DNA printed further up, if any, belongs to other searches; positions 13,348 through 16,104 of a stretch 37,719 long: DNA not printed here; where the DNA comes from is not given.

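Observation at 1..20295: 20-kb respiratory island with 58 c-haem sites and six different putative quinone-pool modules on one strand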

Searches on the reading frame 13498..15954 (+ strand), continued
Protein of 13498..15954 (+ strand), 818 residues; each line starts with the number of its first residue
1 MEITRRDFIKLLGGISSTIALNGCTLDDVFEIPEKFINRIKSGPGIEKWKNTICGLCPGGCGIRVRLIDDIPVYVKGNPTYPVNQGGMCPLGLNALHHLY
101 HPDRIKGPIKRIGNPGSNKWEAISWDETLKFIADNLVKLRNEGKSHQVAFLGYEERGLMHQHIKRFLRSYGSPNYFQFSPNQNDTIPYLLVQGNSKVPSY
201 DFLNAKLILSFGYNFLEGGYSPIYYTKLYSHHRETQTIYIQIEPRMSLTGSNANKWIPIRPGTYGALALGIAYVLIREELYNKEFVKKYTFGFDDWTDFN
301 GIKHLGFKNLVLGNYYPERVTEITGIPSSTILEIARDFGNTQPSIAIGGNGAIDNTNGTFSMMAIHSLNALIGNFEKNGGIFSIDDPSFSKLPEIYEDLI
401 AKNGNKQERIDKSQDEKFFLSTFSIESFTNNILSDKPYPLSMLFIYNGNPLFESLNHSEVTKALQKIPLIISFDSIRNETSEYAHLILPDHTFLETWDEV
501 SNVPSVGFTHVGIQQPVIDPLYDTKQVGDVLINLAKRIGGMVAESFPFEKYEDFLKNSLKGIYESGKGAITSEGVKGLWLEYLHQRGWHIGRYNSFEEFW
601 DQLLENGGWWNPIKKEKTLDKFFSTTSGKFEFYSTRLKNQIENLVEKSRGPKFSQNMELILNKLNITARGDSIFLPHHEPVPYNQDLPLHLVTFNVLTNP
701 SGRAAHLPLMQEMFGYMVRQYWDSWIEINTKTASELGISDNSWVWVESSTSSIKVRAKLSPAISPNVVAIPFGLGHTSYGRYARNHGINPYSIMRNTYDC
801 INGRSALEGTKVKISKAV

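Call 44: find_homologous_proteins(query=window:13498-15954:+, max_evalue=1e-10)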
Query window:13498-15954:+ (818 aa): 3076 proteins with E <= 1e-10 among 8000 candidates; the best 120 are listed.
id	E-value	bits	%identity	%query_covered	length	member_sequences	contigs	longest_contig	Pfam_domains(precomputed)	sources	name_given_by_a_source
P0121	0.0e+0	1916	100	100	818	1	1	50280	PF00384.28,PF01568.28,PF04879.22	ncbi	-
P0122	0.0e+0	1548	80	100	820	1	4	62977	PF00384.28,PF01568.28,PF04879.22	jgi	-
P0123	0.0e+0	1416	71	100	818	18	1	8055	PF00384.28,PF01568.28,PF04879.22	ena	-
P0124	0.0e+0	1409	70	100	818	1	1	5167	PF00384.28,PF01568.28,PF04879.22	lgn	-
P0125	0.0e+0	1400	69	100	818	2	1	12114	PF00384.28,PF01568.28,PF04879.22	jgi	-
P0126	0.0e+0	1397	70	100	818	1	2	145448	PF00384.28,PF01568.28,PF04879.22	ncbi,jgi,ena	-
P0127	0.0e+0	1383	69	100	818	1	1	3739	PF00384.28,PF01568.28,PF04879.22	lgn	-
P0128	0.0e+0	1349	67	100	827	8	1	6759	PF00384.28,PF01568.28,PF04879.22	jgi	-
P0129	0.0e+0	1337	67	100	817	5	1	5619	PF00384.28,PF01568.28,PF04879.22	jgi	jgi:anaerobic selenocysteine-containing dehydrogenase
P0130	0.0e+0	1336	67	100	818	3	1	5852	PF00384.28,PF01568.28,PF04879.22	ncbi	-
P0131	0.0e+0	1336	67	100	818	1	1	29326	PF00384.28,PF01568.28,PF04879.22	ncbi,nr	ncbi:MAG: molybdopterin-dependent oxidoreductase [Ignavibacteriae bacterium]|nr:molybdopterin-depend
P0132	0.0e+0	1334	65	100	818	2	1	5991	PF00384.28,PF01568.28,PF04879.22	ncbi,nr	ncbi:MAG TPA: molybdopterin-dependent oxidoreductase [Bacteroidota bacterium]|nr:molybdopterin-depen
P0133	0.0e+0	1333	66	100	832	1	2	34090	PF00384.28,PF01568.28,PF04879.22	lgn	-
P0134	0.0e+0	1326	66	100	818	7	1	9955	PF00384.28,PF01568.28,PF04879.22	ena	-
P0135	0.0e+0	1323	65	100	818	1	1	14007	PF00384.28,PF01568.28,PF04879.22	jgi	jgi:anaerobic selenocysteine-containing dehydrogenase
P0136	0.0e+0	1319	67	100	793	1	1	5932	PF00384.28,PF01568.28,PF04879.22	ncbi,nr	ncbi:MAG: hypothetical protein HW412_2541 [Bacteroidetes bacterium]|nr:hypothetical protein [Bactero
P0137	0.0e+0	1312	65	100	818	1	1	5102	PF00384.28,PF01568.28,PF04879.22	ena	-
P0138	0.0e+0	1307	66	100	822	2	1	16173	PF00384.28,PF01568.28,PF04879.22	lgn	-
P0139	0.0e+0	1290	65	100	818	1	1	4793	PF00384.28,PF01568.28,PF04879.22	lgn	-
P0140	0.0e+0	1287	64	100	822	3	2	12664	PF00384.28,PF01568.28,PF04879.22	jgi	jgi:anaerobic selenocysteine-containing dehydrogenase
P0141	0.0e+0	1285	63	100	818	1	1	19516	PF00384.28,PF01568.28,PF04879.22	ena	-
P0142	0.0e+0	1282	63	100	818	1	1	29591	PF00384.28,PF01568.28,PF04879.22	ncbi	-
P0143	0.0e+0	1282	64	100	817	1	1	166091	PF00384.28,PF01568.28,PF04879.22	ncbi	ncbi:MAG: molybdopterin-dependent oxidoreductase [Bacteroidota bacterium]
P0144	0.0e+0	1278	63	100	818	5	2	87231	PF00384.28,PF01568.28,PF04879.22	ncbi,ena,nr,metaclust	ncbi:MAG: hypothetical protein A2X66_09350 [Ignavibacteria bacterium GWA2_54_16]|nr:MAG: hypothetica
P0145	0.0e+0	1278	63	100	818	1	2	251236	PF00384.28,PF01568.28,PF04879.22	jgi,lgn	jgi:anaerobic selenocysteine-containing dehydrogenase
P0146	0.0e+0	1275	65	98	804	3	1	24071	PF00384.28,PF01568.28,PF04879.22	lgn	-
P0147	0.0e+0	1275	63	100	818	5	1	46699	PF00384.28,PF01568.28,PF04879.22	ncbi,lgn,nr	ncbi:MAG: molybdopterin-dependent oxidoreductase [Ignavibacteria bacterium]|nr:molybdopterin-depende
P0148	0.0e+0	1275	64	100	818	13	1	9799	PF00384.28,PF01568.28,PF04879.22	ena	-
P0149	0.0e+0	1273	63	100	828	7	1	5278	PF00384.28,PF01568.28,PF04879.22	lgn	-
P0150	0.0e+0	1273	63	100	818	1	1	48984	PF00384.28,PF01568.28,PF04879.22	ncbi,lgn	-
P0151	0.0e+0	1271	64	100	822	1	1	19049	PF00384.28,PF01568.28,PF04879.22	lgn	-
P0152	0.0e+0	1270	63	100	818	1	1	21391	PF00384.28,PF01568.28,PF04879.22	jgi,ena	-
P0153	0.0e+0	1268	63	100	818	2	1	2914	PF00384.28,PF01568.28,PF04879.22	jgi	jgi:anaerobic selenocysteine-containing dehydrogenase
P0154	0.0e+0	1265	63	100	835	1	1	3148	PF00384.28,PF01568.28,PF04879.22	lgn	-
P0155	0.0e+0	1263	62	100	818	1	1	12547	PF00384.28,PF01568.28,PF04879.22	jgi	jgi:anaerobic selenocysteine-containing dehydrogenase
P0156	0.0e+0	1259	62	100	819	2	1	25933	PF00384.28,PF01568.28,PF04879.22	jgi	jgi:anaerobic selenocysteine-containing dehydrogenase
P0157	0.0e+0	1255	63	100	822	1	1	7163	PF00384.28,PF01568.28,PF04879.22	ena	-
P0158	0.0e+0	1251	62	100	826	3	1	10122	PF00384.28,PF01568.28,PF04879.22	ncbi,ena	-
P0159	0.0e+0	1242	61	100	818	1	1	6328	PF00384.28,PF01568.28,PF04879.22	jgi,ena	-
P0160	0.0e+0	1240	64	100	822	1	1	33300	PF00384.28,PF01568.28,PF04879.22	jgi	jgi:anaerobic selenocysteine-containing dehydrogenase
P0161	0.0e+0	1238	61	100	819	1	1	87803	PF00384.28,PF01568.28,PF04879.22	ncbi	-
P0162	0.0e+0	1237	61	100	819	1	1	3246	PF00384.28,PF01568.28,PF04879.22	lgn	-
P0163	0.0e+0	1234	61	100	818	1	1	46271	PF00384.28,PF01568.28,PF04879.22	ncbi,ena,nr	ncbi:MAG TPA: molybdopterin-dependent oxidoreductase [Bacteroidota bacterium]|nr:molybdopterin-depen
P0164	0.0e+0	1233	61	100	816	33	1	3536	PF00384.28,PF01568.28,PF04879.22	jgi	-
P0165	0.0e+0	1231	60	100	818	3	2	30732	PF00384.28,PF01568.28,PF04879.22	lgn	-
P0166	0.0e+0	1230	61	100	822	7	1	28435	PF00384.28,PF01568.28,PF04879.22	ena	-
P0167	0.0e+0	1229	60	100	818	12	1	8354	PF00384.28,PF01568.28,PF04879.22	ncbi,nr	ncbi:MAG: hypothetical protein HW374_42 [Bacteroidetes bacterium]|nr:hypothetical protein [Bacteroid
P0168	0.0e+0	1229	62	100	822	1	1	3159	PF00384.28,PF01568.28,PF04879.22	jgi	jgi:anaerobic selenocysteine-containing dehydrogenase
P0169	0.0e+0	1228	61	100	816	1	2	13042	PF00384.28,PF01568.28,PF04879.22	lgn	-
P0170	0.0e+0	1228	62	100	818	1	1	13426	PF00384.28,PF01568.28,PF04879.22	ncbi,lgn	-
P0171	0.0e+0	1225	61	100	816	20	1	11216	PF00384.28,PF01568.28,PF04879.22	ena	-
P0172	0.0e+0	1219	60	100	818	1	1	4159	PF00384.28,PF01568.28,PF04879.22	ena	-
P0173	0.0e+0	1215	61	100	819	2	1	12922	PF00384.28,PF01568.28,PF04879.22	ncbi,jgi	-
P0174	0.0e+0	1215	60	100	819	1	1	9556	PF00384.28,PF01568.28,PF04879.22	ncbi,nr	ncbi:MAG: molybdopterin-dependent oxidoreductase [Ignavibacteriales bacterium]|nr:molybdopterin-depe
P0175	0.0e+0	1204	59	100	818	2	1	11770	PF00384.28,PF01568.28,PF04879.22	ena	-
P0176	0.0e+0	1196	59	100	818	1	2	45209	PF00384.28,PF01568.28,PF04879.22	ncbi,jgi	-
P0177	0.0e+0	1191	59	100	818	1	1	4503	PF00384.28,PF01568.28,PF04879.22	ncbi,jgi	-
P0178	0.0e+0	1189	62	100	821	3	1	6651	PF00384.28,PF01568.28,PF04879.22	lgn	-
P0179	0.0e+0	1189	60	100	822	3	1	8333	PF00384.28,PF01568.28,PF04879.22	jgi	jgi:anaerobic selenocysteine-containing dehydrogenase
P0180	0.0e+0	1189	60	100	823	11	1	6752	PF00384.28,PF01568.28,PF04879.22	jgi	-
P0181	0.0e+0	1186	59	100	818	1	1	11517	PF00384.28,PF01568.28,PF04879.22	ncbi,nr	ncbi:MAG: molybdopterin-dependent oxidoreductase [Ignavibacteriales bacterium]|nr:molybdopterin-depe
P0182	0.0e+0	1186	60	100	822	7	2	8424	PF00384.28,PF01568.28,PF04879.22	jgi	jgi:anaerobic selenocysteine-containing dehydrogenase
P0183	0.0e+0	1184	61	100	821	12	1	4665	PF00384.28,PF01568.28,PF04879.22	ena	-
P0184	0.0e+0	1179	60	100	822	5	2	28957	PF00384.28,PF01568.28,PF04879.22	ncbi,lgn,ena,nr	ncbi:MAG: molybdopterin-dependent oxidoreductase [Bacteroidetes bacterium]|nr:molybdopterin-dependen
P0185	0.0e+0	1178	60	100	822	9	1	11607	PF00384.28,PF01568.28,PF04879.22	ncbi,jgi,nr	ncbi:MAG: hypothetical protein DRQ01_00460 [Ignavibacteriae bacterium]|nr:MAG: hypothetical protein 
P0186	0.0e+0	1178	59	100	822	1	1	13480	PF00384.28,PF01568.28,PF04879.22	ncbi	-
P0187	0.0e+0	1173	60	100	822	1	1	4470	PF00384.28,PF01568.28,PF04879.22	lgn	-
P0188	0.0e+0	1168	59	100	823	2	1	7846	PF00384.28,PF01568.28,PF04879.22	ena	-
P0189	0.0e+0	1164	59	100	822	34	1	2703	PF00384.28,PF01568.28,PF04879.22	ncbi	-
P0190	0.0e+0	1163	59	100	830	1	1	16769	PF00384.28,PF01568.28,PF04879.22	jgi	jgi:anaerobic selenocysteine-containing dehydrogenase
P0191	0.0e+0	1162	59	100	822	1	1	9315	PF00384.28,PF01568.28,PF04879.22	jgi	-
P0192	0.0e+0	1161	58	100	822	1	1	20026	PF00384.28,PF01568.28,PF04879.22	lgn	-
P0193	0.0e+0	1160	58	100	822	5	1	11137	PF00384.28,PF01568.28,PF04879.22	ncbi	-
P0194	0.0e+0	1157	58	100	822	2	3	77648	PF00384.28,PF01568.28,PF04879.22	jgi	jgi:anaerobic selenocysteine-containing dehydrogenase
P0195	0.0e+0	1153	57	100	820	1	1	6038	PF00384.28,PF01568.28,PF04879.22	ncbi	-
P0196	0.0e+0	1145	59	100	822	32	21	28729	PF00384.28,PF01568.28,PF04879.22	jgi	-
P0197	0.0e+0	1142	59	100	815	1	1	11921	PF00384.28,PF01568.28,PF04879.22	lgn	-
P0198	0.0e+0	1136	58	100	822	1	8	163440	PF00384.28,PF01568.28,PF04879.22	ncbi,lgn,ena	-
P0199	0.0e+0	1136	59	100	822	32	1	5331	PF00384.28,PF01568.28,PF04879.22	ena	-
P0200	0.0e+0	1130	58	100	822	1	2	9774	PF00384.28,PF01568.28,PF04879.22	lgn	-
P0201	0.0e+0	1130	57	100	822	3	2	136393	PF00384.28,PF01568.28,PF04879.22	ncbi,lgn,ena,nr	ncbi:dimethyl sulfoxide reductase DmsA precursor [bacterium BMS3Abin03]|nr:dimethyl sulfoxide reduct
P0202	0.0e+0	1129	58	100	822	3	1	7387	PF00384.28,PF01568.28,PF04879.22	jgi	jgi:anaerobic selenocysteine-containing dehydrogenase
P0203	0.0e+0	1109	57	100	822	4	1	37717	PF00384.28,PF01568.28,PF04879.22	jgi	-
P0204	0.0e+0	1108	55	100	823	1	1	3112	PF00384.28,PF01568.28,PF04879.22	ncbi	-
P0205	0.0e+0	1104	57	100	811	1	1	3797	PF00384.28,PF01568.28,PF04879.22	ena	-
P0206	0.0e+0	1104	57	100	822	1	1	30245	PF00384.28,PF01568.28,PF04879.22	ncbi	-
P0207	0.0e+0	1102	62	89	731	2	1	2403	PF00384.28,PF01568.28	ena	-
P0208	0.0e+0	1099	57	100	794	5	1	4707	PF00384.28,PF01568.28,PF04879.22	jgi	jgi:anaerobic selenocysteine-containing dehydrogenase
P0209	0.0e+0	1092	56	100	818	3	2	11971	PF00384.28,PF01568.28,PF04879.22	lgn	-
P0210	0.0e+0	1077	53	100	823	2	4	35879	PF00384.28,PF01568.28,PF04879.22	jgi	jgi:anaerobic selenocysteine-containing dehydrogenase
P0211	0.0e+0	1061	54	100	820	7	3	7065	PF00384.28,PF01568.28,PF04879.22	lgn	-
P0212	0.0e+0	1044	53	100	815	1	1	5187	PF00384.28,PF01568.28,PF04879.22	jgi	jgi:anaerobic selenocysteine-containing dehydrogenase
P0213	0.0e+0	1039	53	100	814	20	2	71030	PF00384.28,PF01568.28,PF04879.22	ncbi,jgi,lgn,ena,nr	ncbi:MAG: hypothetical protein A2X68_06595 [Ignavibacteria bacterium GWC2_56_12]|nr:MAG: hypothetica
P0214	0.0e+0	1030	51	100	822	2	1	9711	PF00384.28,PF01568.28,PF04879.22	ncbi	-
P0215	0.0e+0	1029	52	100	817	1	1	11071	PF00384.28,PF01568.28,PF04879.22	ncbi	-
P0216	4.6e-297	1006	51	100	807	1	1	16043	PF00384.28,PF01568.28,PF04879.22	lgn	-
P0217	1.3e-296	1004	51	100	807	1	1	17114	PF00384.28,PF01568.28,PF04879.22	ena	-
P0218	9.8e-296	1001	62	80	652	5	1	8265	PF00384.28,PF01568.28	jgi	jgi:anaerobic selenocysteine-containing dehydrogenase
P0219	9.4e-292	988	51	100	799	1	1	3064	PF00384.28,PF01568.28,PF04879.22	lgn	-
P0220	6.6e-275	932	48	100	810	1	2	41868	PF00384.28,PF01568.28,PF04879.22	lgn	-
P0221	7.4e-273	926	48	100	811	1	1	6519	PF00384.28,PF01568.28,PF04879.22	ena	-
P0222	2.9e-272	924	48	100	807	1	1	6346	PF00384.28,PF01568.28,PF04879.22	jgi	-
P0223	5.0e-262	890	64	70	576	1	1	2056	PF00384.28,PF01568.28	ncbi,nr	ncbi:MAG: molybdopterin-dependent oxidoreductase, partial [Calditrichia bacterium]|nr:molybdopterin-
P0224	6.1e-259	880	61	74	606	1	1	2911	PF00384.28,PF01568.28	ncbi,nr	ncbi:MAG: molybdopterin-dependent oxidoreductase, partial [Ignavibacteria bacterium]|nr:molybdopteri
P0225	9.4e-256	869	49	91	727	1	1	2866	PF00384.28,PF04879.22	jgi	jgi:anaerobic selenocysteine-containing dehydrogenase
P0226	4.1e-250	850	45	100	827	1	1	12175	PF00384.28,PF01568.28,PF04879.22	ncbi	ncbi:MAG: molybdopterin-dependent oxidoreductase [bacterium]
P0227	7.8e-245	833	44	100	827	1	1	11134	PF00384.28,PF01568.28,PF04879.22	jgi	jgi:anaerobic selenocysteine-containing dehydrogenase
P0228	4.2e-242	824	44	100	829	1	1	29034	PF00384.28,PF01568.28,PF04879.22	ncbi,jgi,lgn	-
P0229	2.6e-238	811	43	100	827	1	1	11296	PF00384.28,PF01568.28,PF04879.22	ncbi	ncbi:MAG: molybdopterin-dependent oxidoreductase [bacterium]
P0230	1.3e-236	806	44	100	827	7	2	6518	PF00384.28,PF01568.28,PF04879.22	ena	-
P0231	1.6e-235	802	43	100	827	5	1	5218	PF00384.28,PF01568.28,PF04879.22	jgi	jgi:anaerobic selenocysteine-containing dehydrogenase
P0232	2.9e-235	801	44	100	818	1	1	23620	PF00384.28,PF01568.28,PF04879.22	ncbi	-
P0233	6.8e-235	800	45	100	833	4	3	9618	PF00384.28,PF01568.28,PF04879.22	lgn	-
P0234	2.3e-234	798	44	100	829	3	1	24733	PF00384.28,PF01568.28,PF04879.22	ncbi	-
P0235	2.5e-234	798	44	100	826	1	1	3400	PF00384.28,PF01568.28,PF04879.22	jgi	jgi:anaerobic selenocysteine-containing dehydrogenase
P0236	2.9e-233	795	43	100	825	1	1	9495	PF00384.28,PF01568.28,PF04879.22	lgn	-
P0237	5.1e-233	794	43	100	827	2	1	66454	PF00384.28,PF01568.28,PF04879.22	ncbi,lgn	ncbi:MAG: molybdopterin-dependent oxidoreductase [bacterium]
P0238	5.7e-233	794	44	100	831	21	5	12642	PF00384.28,PF01568.28,PF04879.22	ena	-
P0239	4.8e-232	791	42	100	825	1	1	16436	PF00384.28,PF01568.28,PF04879.22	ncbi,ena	-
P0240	8.8e-232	790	44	100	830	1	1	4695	PF00384.28,PF01568.28,PF04879.22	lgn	-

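Call 46: find_encoding_contigs(protein=P0121, flank=10000, max_places=3)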
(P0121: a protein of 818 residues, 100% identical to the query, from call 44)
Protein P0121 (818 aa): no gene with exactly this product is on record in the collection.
